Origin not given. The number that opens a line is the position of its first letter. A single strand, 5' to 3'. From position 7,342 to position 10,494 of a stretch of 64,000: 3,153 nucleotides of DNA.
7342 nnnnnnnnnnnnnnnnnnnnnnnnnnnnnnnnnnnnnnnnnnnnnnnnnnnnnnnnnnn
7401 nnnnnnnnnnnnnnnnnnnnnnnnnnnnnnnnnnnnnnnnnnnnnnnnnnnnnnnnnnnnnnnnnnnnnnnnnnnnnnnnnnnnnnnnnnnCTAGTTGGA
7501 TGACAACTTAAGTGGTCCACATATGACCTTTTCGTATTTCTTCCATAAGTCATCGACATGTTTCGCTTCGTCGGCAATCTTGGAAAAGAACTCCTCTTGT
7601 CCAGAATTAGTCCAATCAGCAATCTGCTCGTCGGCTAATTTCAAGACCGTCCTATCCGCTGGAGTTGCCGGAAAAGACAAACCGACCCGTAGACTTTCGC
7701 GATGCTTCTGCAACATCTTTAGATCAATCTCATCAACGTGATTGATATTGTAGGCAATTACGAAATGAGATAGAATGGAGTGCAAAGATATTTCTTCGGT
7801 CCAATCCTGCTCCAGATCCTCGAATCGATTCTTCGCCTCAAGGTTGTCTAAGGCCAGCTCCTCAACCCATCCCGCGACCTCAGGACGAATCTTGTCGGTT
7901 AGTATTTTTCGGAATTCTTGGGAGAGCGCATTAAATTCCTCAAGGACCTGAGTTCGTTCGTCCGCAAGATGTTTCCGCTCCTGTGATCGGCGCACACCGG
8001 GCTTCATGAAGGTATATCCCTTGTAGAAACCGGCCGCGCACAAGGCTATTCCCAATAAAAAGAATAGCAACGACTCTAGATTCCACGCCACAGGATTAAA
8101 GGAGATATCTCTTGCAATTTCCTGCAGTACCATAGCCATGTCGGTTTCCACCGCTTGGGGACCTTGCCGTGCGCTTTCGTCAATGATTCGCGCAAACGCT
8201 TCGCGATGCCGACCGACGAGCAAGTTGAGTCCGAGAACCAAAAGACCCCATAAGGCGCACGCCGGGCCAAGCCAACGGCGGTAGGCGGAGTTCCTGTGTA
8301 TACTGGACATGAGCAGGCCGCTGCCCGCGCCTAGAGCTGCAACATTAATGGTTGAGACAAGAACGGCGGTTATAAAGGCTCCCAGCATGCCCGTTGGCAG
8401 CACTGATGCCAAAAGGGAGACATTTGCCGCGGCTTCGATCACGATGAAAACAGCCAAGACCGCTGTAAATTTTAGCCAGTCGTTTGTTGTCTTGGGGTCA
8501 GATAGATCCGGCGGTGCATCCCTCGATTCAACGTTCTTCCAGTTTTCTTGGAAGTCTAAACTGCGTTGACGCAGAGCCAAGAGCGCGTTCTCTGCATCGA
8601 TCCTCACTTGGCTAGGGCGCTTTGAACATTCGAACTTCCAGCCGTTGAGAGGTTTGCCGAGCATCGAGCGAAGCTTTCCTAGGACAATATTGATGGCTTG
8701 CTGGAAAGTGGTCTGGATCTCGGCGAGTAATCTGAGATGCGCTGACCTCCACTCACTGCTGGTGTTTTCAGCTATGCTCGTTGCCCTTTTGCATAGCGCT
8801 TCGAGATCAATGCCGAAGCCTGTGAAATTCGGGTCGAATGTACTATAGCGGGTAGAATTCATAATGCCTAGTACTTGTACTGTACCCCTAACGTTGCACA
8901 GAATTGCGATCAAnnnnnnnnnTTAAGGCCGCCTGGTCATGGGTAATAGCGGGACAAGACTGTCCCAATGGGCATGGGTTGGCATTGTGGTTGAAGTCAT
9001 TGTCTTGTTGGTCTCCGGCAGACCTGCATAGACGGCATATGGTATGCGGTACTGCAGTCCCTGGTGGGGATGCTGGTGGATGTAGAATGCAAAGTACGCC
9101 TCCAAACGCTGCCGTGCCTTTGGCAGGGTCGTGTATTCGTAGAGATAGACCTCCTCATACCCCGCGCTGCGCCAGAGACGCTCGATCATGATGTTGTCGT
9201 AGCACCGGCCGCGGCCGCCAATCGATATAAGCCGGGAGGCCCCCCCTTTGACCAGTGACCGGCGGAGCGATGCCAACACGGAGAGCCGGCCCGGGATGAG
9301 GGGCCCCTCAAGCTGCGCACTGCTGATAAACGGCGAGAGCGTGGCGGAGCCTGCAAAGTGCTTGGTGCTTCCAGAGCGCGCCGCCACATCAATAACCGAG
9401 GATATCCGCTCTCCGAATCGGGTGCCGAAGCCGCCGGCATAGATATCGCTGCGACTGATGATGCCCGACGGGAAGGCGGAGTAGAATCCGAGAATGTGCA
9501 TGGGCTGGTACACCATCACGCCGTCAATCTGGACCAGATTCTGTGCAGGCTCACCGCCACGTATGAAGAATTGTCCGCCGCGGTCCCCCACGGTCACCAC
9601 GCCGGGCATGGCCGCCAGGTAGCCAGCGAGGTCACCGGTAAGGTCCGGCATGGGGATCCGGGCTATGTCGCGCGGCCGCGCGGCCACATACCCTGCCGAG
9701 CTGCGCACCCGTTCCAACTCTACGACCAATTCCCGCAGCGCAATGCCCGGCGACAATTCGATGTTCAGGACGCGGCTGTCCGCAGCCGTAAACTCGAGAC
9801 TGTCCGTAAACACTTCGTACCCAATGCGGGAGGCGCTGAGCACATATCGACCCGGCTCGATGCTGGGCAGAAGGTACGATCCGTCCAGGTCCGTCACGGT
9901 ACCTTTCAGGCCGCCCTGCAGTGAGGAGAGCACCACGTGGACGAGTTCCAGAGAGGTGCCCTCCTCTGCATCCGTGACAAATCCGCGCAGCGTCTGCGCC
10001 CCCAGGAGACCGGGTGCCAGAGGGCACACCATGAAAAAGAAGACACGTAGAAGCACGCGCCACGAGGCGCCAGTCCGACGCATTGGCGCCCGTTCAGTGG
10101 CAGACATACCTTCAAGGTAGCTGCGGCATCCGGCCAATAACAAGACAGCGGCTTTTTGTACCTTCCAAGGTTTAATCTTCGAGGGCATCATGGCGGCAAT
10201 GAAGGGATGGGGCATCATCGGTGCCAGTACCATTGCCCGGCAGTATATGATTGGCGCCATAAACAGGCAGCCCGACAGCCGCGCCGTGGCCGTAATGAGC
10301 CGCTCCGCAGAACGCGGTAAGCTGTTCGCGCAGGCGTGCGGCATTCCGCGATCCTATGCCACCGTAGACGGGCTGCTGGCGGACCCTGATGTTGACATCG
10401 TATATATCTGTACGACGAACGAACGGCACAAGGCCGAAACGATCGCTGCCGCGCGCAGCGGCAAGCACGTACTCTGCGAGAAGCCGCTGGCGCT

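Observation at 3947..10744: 1.5-kb direct duplication flanking a 3.76-kb low-GC insert: signature of Campbell-type integration of a circular DNA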

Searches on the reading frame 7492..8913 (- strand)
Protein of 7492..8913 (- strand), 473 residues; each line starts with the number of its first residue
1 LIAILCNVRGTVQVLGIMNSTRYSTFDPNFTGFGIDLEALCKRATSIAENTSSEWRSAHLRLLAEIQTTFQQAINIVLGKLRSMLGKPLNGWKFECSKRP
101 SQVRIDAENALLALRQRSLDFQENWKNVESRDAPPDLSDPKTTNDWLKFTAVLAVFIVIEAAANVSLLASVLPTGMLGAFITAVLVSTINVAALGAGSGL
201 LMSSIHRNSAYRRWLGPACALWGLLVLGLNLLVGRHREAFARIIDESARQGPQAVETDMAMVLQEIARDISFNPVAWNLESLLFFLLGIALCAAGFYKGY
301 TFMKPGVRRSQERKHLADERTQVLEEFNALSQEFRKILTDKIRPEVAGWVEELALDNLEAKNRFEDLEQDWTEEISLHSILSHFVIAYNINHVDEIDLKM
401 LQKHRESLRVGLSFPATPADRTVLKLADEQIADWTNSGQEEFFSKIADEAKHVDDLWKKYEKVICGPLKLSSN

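Call 5: search_protein_families(library=pfam, proteins=[window:7492-8913:-], max_evalue=0.01)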
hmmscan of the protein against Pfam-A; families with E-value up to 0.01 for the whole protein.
window:7492-8913:- (473 aa): 0 families

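Call 6: search_protein_families(library=ncbifam, proteins=[window:7492-8913:-], max_evalue=0.01)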
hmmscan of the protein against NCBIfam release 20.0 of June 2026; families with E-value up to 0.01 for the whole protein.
window:7492-8913:- (473 aa): 0 families

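Call 10: find_encoding_contigs(protein=window:7492-8913:-, flank=10000, max_places=10)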
Protein window:7492-8913:- (473 aa): no gene with exactly this product is on record in the collection.

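Call 19: find_homologous_proteins(query=window:7492-8862:-, max_evalue=0.001)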
Query window:7492-8862:- (456 aa): 37 proteins with E <= 0.001 among 8000 candidates.
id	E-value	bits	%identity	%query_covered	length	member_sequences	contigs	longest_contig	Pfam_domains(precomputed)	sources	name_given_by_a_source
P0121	2.1e-190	651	64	99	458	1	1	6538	-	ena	-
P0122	6.2e-118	412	47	95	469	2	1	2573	-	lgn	-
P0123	2.6e-115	404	47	95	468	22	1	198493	-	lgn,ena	-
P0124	4.7e-115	403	46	95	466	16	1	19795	-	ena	-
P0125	4.9e-115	403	46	98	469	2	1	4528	-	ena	-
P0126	6.8e-114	399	45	95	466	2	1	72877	-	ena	-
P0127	6.4e-113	396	45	95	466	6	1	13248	-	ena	-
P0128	1.5e-111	391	45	95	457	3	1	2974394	-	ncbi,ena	-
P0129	1.5e-111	391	46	92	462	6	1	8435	-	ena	-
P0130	1.9e-111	391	45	95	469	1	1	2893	-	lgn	-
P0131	2.1e-111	391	45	95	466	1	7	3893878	-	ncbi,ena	-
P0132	3.9e-107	377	45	95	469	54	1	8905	-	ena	-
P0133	1.2e-102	362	42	95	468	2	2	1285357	-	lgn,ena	-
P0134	7.7e-102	359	46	92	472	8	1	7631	-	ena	-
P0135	1.0e-101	359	45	91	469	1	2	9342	-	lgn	-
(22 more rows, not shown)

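Call 20: find_encoding_contigs(protein=P0121, flank=6000, max_places=3)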
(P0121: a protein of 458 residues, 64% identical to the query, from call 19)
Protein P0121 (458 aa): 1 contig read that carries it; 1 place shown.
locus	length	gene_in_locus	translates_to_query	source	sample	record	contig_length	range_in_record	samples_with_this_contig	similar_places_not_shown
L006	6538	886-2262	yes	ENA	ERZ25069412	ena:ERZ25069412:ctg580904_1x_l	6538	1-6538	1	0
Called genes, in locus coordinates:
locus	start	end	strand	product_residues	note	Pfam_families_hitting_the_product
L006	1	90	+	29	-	?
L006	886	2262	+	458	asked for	-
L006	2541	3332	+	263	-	-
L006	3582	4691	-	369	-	PF19572:PorV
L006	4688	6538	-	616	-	?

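Call 21: find_encoding_contigs(protein=P0123, flank=6000, max_places=3)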
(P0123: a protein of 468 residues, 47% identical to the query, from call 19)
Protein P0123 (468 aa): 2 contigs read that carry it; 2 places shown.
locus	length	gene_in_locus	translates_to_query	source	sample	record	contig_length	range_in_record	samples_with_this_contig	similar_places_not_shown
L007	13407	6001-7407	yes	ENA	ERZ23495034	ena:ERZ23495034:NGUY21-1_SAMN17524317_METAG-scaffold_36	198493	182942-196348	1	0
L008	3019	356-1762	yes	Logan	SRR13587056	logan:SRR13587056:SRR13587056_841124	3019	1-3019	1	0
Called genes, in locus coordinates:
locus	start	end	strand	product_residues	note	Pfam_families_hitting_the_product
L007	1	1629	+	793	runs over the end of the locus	PF13433:Peripla_BP_5, PF13458:Peripla_BP_6, PF01094:ANF_receptor, PF13433:Peripla_BP_5, PF13458:Peripla_BP_6, PF01094:ANF_receptor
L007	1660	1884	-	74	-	PF15919:HicB_lk_antitox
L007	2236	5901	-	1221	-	PF02811:PHP, PF07733:DNA_pol3_alpha, PF17657:DNA_pol3_finger, PF14579:HHH_6, PF01336:tRNA_anti-codon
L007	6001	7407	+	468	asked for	-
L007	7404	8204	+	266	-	-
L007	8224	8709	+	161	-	PF11528:DUF3224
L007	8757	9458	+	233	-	-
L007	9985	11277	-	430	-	PF00158:Sigma54_activat, PF07728:AAA_5 (weak), PF25601:AAA_lid_14, PF02954:HTH_8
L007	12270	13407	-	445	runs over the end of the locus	-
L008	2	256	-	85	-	?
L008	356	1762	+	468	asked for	-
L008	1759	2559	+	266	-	-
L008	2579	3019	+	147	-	?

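Call 22: find_encoding_contigs(protein=P0131, flank=6000, max_places=4)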
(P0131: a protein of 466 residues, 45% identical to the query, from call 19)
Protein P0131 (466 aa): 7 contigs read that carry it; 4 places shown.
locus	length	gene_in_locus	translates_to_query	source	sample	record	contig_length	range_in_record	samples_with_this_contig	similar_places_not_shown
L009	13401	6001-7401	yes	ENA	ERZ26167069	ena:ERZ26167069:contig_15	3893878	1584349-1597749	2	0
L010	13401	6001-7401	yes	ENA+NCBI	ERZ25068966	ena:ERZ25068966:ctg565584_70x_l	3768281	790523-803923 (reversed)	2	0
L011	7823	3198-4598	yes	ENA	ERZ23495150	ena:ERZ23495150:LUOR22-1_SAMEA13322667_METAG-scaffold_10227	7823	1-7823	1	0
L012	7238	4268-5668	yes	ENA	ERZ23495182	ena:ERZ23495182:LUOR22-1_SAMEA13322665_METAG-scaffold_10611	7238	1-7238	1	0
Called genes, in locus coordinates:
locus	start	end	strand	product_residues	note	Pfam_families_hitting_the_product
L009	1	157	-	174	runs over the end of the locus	-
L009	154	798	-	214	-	PF18920:DUF5671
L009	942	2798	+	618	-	PF00920:ILVD_EDD_N, PF24877:ILV_EDD_C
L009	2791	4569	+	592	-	PF02776:TPP_enzyme_N, PF00205:TPP_enzyme_M, PF02775:TPP_enzyme_C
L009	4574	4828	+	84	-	-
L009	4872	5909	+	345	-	PF07991:KARI_N, PF01450:KARI_C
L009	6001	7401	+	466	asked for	-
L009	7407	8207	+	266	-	-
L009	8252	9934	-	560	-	PF00817:IMS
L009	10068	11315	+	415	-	PF03160:Calx-beta (faint)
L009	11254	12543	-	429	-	PF00872:Transposase_mut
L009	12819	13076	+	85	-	-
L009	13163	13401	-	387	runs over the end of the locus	PF00589:Phage_integrase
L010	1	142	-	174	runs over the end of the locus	-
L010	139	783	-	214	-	PF18920:DUF5671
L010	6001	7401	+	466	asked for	-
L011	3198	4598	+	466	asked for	-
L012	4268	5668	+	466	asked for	-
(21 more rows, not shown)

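Call 24: search_protein_families(library=padloc, proteins=[window:7492-8862:-], max_evalue=0.1)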
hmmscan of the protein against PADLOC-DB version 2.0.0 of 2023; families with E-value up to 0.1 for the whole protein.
window:7492-8862:- (456 aa): 0 families

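Call 52: predict_structure(alignment_id=A2)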
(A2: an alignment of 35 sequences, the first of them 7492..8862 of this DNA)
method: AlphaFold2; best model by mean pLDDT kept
length: 456 residues; sequences in the alignment: 35
mean_pLDDT: 84.9   pTM: 0.59
mean pLDDT of the five models: 84.9, 83.6, 80.3, 79.2, 79.0
residues with pLDDT >= 90: 241; 70-90: 156; 50-70: 44; < 50: 15
segments of 3 or more residues with pLDDT < 50: 1-11
pLDDT, mean of each block of 10 residues (from residue 1): 35 67 93 90 93 93 90 78 94 96 91 61 80 91 86 73 86 90 85 78 88 84 78 61 66 76 85 91 78 85 94 94 93 94 94 91 95 94 93 81 94 93 94 94 92 61
secondary structure, 60 per line:
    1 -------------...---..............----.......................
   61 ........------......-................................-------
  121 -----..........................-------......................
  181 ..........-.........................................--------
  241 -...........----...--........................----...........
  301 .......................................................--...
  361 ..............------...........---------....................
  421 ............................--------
elements in order: H20-33 H38-68 H75-80 H82-113 H126-151 H159-190 H192-232 H242-252 H262-285 H290-355 H358-374 H381-391 H401-448

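Call 55: fold_search(model_id=the predicted structure, library=pdb)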
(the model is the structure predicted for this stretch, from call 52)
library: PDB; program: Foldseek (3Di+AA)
matches with E <= 10: 348; with E <= 0.001: 0
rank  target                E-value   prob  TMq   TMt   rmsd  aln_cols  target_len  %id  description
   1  9mg8_A                8.7e-02  0.11  0.08  0.10  52.8       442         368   14  Crystal Structure of b-iTHR-110 (released 2025-12-17)
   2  8iyj_T1               9.0e-02  0.41  0.18  0.18  71.2       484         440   14  Cryo-EM structure of the 48-nm repeat doublet microtubule from mouse sperm (released 2023-07-05)
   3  7ung_D2               1.1e-01  0.28  0.15  0.17  66.4       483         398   14  48-nm repeat of the human respiratory doublet microtubule (released 2022-10-05)
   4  9mg8_B                2.0e-01  0.15  0.11  0.13  51.4       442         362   12  Crystal Structure of b-iTHR-110 (released 2025-12-17)
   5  9y6s_6z               2.0e-01  0.35  0.18  0.04  35.9       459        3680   10  96-nm repeat of the Leishmania tarentolae doublet microtubule (released 2025-12-17)
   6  9cpc_3T               2.1e-01  0.28  0.17  0.19  62.5       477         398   12  Atomic model of porcine brain ventricles cilia doublet microtubule (48-nm periodicity) (released 2024-10-23)
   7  9fqr_A0               2.4e-01  0.18  0.14  0.15  71.0       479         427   13  96-nm repeat of axonemal doublet microtubules from bovine sperm (released 2025-03-26)
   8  8otz_Cr               2.9e-01  0.16  0.14  0.15  70.5       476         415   12  48-nm repeat of the native axonemal doublet microtubule from bovine sperm (released 2023-11-22)
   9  7ung_D1               2.9e-01  0.15  0.14  0.16  66.5       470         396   14  48-nm repeat of the human respiratory doublet microtubule (released 2022-10-05)
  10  7sqc_1K               3.0e-01  0.13  0.11  0.13  54.8       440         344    9  Ciliary C1 central pair apparatus isolated from Chlamydomonas reinhardtii (released 2022-04-13)
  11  8iyj_B2               3.1e-01  0.16  0.14  0.15  70.2       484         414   13  Cryo-EM structure of the 48-nm repeat doublet microtubule from mouse sperm (released 2023-07-05)
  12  8iyj_B4               3.4e-01  0.14  0.14  0.15  69.1       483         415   12  Cryo-EM structure of the 48-nm repeat doublet microtubule from mouse sperm (released 2023-07-05)
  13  8iyj_T4               3.7e-01  0.23  0.17  0.19  65.0       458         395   14  Cryo-EM structure of the 48-nm repeat doublet microtubule from mouse sperm (released 2023-07-05)
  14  8otz_C2               4.0e-01  0.12  0.12  0.13  70.8       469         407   12  48-nm repeat of the native axonemal doublet microtubule from bovine sperm (released 2023-11-22)
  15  9fqr_Fy               4.6e-01  0.25  0.18  0.22  50.6       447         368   12  96-nm repeat of axonemal doublet microtubules from bovine sperm (released 2025-03-26)
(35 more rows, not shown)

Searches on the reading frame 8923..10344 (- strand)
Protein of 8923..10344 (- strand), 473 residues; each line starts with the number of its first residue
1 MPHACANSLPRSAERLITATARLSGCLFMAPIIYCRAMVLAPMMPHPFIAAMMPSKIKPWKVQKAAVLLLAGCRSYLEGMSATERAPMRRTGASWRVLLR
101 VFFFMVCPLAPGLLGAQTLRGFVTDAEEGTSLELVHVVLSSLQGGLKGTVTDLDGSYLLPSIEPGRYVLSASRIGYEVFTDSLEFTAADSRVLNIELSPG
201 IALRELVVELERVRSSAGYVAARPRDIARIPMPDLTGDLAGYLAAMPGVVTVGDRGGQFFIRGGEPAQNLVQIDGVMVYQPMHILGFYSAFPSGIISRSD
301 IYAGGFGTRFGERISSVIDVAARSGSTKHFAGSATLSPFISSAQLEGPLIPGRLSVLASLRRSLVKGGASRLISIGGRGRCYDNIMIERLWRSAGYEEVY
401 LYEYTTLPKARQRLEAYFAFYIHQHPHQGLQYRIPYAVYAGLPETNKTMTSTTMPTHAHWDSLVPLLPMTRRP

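Call 5: search_protein_families(library=pfam, proteins=[window:8923-10344:-], max_evalue=0.01)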
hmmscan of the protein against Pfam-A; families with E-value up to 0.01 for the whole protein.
window:8923-10344:- (473 aa): 4 families
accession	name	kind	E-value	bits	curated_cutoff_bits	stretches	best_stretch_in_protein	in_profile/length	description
PF13620.12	CarboxypepD_reg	-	5e-13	49.6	32.3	1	118-197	1-81/82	Carboxypeptidase regulatory-like domain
PF13715.12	CarbopepD_reg_2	-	6e-11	42.7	32.2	1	120-208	2-88/88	CarboxypepD_reg-like domain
PF13683.12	rve_3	-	2.3e-09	37.3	26.5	1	374-435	6-67/67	Integrase core domain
PF07715.20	Plug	-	6e-08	33.6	23.9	1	237-313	23-102/107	TonB-dependent Receptor Plug Domain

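Call 6: search_protein_families(library=ncbifam, proteins=[window:8923-10344:-], max_evalue=0.01)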
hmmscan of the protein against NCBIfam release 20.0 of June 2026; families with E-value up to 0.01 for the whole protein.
window:8923-10344:- (473 aa): 4 families
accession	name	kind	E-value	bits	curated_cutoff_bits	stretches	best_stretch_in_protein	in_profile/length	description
NF033516.0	transpos_IS3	equivalog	6e-13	48.8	160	1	373-437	303-367/369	IS3 family transposase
TIGR04056.1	OMP_RagA_SusC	subfamily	6.1e-06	24.8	368.25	1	118-279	2-164/981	SusC/RagA family TonB-linked outer membrane protein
NF052345.1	S_layer_anammox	exception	2.9e-05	21.6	1400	1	117-200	1313-1394/1596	Kustd1514 family S-layer glycoprotein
NF033577.2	transpos_IS481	equivalog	0.00014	21.5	224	1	384-438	229-283/284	IS481 family transposase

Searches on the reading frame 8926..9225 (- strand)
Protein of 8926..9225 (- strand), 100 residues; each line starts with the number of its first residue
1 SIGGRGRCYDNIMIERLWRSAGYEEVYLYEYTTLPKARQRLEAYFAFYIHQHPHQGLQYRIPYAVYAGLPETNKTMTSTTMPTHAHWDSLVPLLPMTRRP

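Call 80: search_dna_similar(query=window:8926-9225:-, collection=plasmids, mode=protein, max_rows=8)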
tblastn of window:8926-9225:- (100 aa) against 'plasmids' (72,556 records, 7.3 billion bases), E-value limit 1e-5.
Records with a match: 488; places in all: 958; records where one place covers at least 80% of the query: 3.
Best place of each record, by identity: <60% 488.
By first word of the organism name: Acinetobacter 269; Pseudomonas 39; Klebsiella 39; Escherichia 26; Providencia 23; Bradyrhizobium 19; Moraxella 11; Sulfitobacter 8; Psychrobacter 4; Thioclava 3; and 39 more.
By predicted mobility (MOB-suite, as given by PLSDB): conjugative 181; mobilizable 179; non-mobilizable 128.
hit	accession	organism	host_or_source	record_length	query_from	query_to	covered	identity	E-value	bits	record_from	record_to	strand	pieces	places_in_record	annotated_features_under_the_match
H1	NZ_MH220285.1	Acinetobacter ursingii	Homo sapiens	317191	1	95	95%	41.7%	3e-7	53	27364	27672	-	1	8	IS3-like element ISAba14 family transposase | DNA cytosine methyltransferase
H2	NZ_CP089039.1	Acinetobacter ursingii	Homo sapiens,Genome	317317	1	95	95%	41.7%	3e-7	53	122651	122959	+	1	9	IS3-like element ISAba14 family transposase | DNA cytosine methyltransferase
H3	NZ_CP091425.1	Methylobacter sp. YRD-M1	isolate,wetland soil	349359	1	93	93%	39.0%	4e-7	53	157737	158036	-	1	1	none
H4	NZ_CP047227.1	Moraxella osloensis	whole organism,activated sludge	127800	1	68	68%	51.5%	4e-9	59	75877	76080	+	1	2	IS3 family transposase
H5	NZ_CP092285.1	Marinobacter sp. M3C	-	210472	1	62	62%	56.5%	4e-9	59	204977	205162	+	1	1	none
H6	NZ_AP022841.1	Legionella antarctica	-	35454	1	71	71%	49.3%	1e-7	54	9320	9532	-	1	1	none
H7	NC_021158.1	Psychrobacter maritimus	permafrost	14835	1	66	66%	53.0%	3e-9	59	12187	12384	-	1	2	IS3-like element ISPpy1 family transposase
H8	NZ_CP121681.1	Psychrobacter sp. SIT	sheep,whole organism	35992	1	66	66%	53.0%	3e-9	59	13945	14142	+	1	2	IS3-like element ISPpy1 family transposase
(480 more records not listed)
